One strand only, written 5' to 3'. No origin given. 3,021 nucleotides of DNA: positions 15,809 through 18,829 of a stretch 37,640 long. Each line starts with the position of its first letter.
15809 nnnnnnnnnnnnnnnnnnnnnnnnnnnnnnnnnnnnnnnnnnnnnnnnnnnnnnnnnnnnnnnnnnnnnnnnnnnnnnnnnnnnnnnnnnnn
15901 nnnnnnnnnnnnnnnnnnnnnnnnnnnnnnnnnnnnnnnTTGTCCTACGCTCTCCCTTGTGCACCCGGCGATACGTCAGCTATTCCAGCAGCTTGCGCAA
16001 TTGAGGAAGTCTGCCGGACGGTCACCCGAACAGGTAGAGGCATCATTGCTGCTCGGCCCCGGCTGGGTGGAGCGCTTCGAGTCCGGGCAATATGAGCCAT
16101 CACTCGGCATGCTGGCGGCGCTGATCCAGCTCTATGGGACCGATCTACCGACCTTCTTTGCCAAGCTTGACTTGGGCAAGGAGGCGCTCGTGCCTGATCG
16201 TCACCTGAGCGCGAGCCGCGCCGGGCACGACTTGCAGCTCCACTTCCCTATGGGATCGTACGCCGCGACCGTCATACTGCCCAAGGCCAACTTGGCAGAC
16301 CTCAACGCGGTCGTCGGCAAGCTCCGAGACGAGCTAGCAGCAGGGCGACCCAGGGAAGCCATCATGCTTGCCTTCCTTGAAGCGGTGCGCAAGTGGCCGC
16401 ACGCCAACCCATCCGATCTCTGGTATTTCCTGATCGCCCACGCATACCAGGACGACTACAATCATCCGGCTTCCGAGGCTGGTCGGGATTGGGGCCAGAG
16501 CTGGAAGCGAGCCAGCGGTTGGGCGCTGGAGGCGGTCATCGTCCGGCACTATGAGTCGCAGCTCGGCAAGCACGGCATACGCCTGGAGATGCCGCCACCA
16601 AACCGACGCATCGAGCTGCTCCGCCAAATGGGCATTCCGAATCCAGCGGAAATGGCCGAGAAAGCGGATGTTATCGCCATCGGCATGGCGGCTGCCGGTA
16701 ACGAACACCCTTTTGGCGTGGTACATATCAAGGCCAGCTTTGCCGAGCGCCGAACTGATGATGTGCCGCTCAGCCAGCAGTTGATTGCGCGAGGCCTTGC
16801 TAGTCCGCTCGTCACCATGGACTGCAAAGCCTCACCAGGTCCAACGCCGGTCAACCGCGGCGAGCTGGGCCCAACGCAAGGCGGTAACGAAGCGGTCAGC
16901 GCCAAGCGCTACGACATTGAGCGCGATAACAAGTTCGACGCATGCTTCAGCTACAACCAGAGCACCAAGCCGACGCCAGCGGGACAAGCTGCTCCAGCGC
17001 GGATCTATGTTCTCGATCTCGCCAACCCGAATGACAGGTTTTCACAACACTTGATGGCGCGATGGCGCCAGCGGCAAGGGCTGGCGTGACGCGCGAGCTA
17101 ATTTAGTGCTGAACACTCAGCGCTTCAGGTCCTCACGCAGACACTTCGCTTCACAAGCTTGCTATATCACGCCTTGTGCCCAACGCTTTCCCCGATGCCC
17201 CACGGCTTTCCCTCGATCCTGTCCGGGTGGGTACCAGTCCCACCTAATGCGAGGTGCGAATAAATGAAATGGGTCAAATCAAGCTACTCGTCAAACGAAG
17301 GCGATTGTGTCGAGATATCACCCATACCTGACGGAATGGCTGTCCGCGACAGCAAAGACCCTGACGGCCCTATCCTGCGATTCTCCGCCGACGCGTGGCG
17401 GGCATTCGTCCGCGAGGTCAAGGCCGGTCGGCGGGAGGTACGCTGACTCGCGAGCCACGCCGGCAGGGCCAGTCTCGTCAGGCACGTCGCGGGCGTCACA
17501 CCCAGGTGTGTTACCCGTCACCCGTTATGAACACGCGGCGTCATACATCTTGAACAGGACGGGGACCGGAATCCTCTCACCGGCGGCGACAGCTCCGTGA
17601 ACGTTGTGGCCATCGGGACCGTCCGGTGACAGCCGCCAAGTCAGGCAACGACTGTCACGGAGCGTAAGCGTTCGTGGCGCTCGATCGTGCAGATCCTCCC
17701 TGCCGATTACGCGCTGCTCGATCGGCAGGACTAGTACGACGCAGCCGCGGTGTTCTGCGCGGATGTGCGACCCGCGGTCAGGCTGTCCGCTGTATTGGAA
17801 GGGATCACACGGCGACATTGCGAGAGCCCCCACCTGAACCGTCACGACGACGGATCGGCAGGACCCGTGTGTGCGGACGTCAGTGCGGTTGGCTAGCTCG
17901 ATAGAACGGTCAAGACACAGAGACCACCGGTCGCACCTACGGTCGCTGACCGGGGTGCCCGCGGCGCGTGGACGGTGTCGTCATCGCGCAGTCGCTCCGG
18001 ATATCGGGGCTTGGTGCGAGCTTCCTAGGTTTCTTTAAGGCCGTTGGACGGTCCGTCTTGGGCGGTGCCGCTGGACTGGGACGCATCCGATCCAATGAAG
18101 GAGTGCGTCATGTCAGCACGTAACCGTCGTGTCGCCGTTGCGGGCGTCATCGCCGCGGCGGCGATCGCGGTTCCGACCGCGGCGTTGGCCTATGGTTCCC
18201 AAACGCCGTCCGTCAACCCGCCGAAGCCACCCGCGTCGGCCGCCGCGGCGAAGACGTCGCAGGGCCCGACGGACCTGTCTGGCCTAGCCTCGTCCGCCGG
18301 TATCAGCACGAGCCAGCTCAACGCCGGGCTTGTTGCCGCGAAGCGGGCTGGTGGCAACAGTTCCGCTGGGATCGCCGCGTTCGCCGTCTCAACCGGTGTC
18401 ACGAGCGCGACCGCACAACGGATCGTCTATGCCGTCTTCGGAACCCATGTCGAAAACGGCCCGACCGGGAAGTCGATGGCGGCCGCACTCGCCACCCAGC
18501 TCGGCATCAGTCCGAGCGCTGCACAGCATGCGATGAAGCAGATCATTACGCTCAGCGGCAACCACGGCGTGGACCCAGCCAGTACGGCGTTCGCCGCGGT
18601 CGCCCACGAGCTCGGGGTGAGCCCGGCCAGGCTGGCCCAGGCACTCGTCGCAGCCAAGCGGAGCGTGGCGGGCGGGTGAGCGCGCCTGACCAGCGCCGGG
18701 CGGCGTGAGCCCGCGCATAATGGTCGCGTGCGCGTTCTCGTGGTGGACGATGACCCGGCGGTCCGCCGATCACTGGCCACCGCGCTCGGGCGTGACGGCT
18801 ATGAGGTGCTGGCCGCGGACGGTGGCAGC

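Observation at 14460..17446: Atypical restriction-modification-like module: SPPY methyltransferase, stand-alone wHTH protein, XRE-HTH::nuclease fusion and DUF397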

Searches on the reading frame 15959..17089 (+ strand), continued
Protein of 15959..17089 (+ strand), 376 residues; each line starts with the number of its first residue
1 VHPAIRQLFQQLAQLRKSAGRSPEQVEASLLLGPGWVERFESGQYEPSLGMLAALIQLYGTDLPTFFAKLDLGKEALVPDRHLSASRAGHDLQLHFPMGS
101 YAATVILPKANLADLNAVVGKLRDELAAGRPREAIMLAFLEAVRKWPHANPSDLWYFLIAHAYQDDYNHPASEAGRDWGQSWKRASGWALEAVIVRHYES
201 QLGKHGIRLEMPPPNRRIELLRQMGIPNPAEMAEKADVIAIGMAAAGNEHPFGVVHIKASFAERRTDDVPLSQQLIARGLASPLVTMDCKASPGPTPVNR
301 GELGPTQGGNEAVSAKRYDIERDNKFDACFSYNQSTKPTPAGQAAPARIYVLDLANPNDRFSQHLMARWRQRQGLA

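Call 78: get_annotated_region(hit=H1, flank=3000)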
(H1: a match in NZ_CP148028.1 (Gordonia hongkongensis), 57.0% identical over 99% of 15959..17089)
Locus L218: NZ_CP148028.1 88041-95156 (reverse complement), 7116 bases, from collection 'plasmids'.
description: Gordonia hongkongensis strain GlSt389 plasmid p1, complete sequence
organism: Gordonia hongkongensis (NCBI taxid 1701090)
taxonomy: Bacteria; Actinomycetota; Actinomycetes; Mycobacteriales; Gordoniaceae; Gordonia; Gordonia hongkongensis
host: -; source: -; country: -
typing (MOB-suite, as given by PLSDB): mobilizable; relaxase MOBF
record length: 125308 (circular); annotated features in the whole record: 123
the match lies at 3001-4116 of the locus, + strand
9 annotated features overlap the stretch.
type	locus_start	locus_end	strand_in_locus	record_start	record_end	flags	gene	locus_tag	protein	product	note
CDS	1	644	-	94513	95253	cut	-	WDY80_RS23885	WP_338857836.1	hypothetical protein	-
CDS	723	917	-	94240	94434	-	-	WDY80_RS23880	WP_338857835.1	hypothetical protein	-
CDS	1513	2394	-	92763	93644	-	-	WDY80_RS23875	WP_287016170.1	site-specific DNA-methyltransferase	GO:0009307 - DNA restriction-modification system [Evidence IEA]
CDS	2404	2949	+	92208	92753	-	-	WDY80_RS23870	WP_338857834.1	hypothetical protein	-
CDS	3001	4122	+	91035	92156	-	-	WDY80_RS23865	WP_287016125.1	helix-turn-helix domain-containing protein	-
CDS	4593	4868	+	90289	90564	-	-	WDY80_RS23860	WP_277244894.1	type II toxin-antitoxin system Phd/YefM family antitoxin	GO:0045927 - positive regulation of growth [Evidence IEA]; GO:0006355 - regulation of DNA-templated transcription ...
CDS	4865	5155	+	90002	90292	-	-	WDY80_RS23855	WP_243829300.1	type II toxin-antitoxin system RelE/ParE family toxin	GO:0030541 - plasmid partitioning [Evidence IEA]; GO:0051290 - protein heterotetramerization [Evidence IEA]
CDS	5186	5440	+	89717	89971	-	-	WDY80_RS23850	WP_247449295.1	hypothetical protein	-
CDS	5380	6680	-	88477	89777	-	-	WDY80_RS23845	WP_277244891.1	IS3 family transposase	-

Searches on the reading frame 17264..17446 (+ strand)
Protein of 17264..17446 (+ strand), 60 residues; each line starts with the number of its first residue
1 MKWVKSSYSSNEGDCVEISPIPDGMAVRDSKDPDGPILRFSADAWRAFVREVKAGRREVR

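Call 3: search_protein_families(library=pfam, proteins=[window:17264-17446:+], max_evalue=0.1)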
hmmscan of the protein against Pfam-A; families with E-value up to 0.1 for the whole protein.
window:17264-17446:+ (60 aa): 1 family
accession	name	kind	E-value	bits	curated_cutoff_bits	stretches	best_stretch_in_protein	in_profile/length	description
PF04149.17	DUF397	-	6e-24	84.4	24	1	2-53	2-55/55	Domain of unknown function (DUF397)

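Call 4: search_protein_families(library=ncbifam, proteins=[window:17264-17446:+], max_evalue=0.1)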
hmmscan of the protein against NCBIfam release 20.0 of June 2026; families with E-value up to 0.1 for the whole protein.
window:17264-17446:+ (60 aa): 0 families

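Call 5: search_protein_families(library=padloc, proteins=[window:17264-17446:+], max_evalue=0.1)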
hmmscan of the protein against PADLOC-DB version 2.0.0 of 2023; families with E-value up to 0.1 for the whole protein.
window:17264-17446:+ (60 aa): 0 families

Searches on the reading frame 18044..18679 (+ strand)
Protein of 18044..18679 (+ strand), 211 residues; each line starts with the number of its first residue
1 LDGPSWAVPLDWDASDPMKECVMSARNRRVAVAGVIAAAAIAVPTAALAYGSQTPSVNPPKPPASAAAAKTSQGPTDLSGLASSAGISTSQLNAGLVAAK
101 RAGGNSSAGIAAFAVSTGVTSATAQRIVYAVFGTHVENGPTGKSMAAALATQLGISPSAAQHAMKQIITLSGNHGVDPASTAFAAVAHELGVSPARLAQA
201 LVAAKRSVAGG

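Call 3: search_protein_families(library=pfam, proteins=[window:18044-18679:+], max_evalue=0.1)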
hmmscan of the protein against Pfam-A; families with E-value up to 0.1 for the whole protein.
window:18044-18679:+ (211 aa): 1 family
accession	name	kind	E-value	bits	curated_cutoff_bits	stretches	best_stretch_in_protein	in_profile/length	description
PF04967.18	HTH_10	-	2.5e-05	24.4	23.1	0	178-209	21-52/53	HTH DNA binding domain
